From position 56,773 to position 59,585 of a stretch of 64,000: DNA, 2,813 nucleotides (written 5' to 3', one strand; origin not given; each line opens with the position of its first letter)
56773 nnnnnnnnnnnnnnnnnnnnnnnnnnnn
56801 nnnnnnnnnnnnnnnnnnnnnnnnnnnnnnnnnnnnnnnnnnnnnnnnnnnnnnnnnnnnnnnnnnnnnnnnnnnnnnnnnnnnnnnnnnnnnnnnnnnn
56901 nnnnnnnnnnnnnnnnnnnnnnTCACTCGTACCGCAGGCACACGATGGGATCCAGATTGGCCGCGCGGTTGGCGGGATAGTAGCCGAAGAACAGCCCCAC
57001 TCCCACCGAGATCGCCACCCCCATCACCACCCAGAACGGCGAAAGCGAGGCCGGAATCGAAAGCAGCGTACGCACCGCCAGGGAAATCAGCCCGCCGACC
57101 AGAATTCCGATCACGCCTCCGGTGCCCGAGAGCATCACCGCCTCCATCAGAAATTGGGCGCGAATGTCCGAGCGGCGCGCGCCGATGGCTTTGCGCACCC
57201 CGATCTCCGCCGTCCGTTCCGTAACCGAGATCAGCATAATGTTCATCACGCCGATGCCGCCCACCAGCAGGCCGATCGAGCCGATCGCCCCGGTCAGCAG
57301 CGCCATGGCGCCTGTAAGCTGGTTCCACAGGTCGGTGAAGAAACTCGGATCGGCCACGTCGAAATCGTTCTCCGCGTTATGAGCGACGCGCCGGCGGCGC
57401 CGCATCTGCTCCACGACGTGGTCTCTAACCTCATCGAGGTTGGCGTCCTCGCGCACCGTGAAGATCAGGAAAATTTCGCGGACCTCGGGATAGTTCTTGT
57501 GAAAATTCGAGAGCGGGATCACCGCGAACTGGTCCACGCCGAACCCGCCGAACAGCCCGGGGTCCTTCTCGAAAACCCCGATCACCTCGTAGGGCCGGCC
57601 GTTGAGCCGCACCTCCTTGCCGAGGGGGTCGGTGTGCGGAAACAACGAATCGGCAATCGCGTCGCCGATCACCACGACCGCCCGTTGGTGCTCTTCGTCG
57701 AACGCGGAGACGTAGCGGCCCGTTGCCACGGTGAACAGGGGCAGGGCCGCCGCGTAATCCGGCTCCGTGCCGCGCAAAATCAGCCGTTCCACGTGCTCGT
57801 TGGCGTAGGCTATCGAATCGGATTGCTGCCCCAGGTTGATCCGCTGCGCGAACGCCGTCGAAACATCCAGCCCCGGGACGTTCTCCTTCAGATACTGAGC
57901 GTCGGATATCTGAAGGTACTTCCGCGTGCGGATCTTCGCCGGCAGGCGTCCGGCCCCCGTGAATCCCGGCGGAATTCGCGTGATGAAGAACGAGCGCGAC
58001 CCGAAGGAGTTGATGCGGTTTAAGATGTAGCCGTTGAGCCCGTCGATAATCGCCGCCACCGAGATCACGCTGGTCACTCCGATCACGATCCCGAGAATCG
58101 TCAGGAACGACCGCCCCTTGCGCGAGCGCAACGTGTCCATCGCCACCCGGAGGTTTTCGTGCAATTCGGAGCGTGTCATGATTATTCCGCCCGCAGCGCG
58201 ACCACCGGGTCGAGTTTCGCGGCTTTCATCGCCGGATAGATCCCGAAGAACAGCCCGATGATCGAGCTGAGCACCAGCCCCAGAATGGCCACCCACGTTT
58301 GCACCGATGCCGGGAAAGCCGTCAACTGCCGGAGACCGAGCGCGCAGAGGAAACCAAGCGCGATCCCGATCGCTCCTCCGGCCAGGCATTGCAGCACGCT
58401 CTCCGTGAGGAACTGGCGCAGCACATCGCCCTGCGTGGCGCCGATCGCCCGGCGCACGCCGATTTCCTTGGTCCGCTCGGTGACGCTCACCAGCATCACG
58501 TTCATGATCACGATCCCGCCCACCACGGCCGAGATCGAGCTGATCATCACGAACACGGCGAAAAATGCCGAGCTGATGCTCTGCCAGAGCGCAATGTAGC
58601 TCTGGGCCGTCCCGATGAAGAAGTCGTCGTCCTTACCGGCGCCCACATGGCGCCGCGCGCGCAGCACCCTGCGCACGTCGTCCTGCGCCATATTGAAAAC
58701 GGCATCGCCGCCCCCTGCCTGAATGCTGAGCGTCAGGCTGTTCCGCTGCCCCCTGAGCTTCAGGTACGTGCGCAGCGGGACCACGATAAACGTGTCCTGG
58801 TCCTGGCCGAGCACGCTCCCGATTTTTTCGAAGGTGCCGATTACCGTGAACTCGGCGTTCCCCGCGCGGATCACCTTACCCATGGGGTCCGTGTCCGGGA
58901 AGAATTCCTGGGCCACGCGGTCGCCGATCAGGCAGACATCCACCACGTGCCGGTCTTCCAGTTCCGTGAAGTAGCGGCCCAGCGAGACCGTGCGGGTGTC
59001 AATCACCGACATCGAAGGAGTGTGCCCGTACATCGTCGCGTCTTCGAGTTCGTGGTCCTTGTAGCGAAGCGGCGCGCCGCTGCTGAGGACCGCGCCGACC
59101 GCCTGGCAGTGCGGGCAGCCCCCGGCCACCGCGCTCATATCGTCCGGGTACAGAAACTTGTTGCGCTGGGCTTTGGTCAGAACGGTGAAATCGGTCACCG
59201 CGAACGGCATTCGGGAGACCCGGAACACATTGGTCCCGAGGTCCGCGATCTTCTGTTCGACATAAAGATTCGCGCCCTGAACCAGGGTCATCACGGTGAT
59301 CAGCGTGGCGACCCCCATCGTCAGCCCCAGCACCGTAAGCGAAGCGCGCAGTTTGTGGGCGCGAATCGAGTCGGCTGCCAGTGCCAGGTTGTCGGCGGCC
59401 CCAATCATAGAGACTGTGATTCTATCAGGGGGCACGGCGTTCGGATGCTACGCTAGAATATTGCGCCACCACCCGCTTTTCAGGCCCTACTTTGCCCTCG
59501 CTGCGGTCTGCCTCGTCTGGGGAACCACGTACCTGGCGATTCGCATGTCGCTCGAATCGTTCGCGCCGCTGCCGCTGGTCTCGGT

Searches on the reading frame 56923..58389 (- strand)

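Call 73: search_protein_families(library=pfam, proteins=[window:56923-58389:-], max_evalue=0.00001)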
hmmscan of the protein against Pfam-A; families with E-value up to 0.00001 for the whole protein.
window:56923-58389:- (488 aa): 2 families
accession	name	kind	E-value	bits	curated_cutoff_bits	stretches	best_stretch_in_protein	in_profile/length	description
PF12704.14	MacB_PCD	-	8e-40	137.8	27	1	94-325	1-204/207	MacB-like periplasmic core domain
PF02687.27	FtsX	-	1.2e-20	74.1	25.5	1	369-481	3-120/120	FtsX-like permease C-terminal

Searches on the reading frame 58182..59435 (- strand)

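Call 73: search_protein_families(library=pfam, proteins=[window:58182-59435:-], max_evalue=0.00001)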
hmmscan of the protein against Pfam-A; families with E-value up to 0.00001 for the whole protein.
window:58182-59435:- (417 aa): 2 families
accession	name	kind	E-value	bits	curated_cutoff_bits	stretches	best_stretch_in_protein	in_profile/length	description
PF12704.14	MacB_PCD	-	1.6e-30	107.4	27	1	33-246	3-197/207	MacB-like periplasmic core domain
PF02687.27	FtsX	-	2.1e-21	76.7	25.5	1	297-410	2-120/120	FtsX-like permease C-terminal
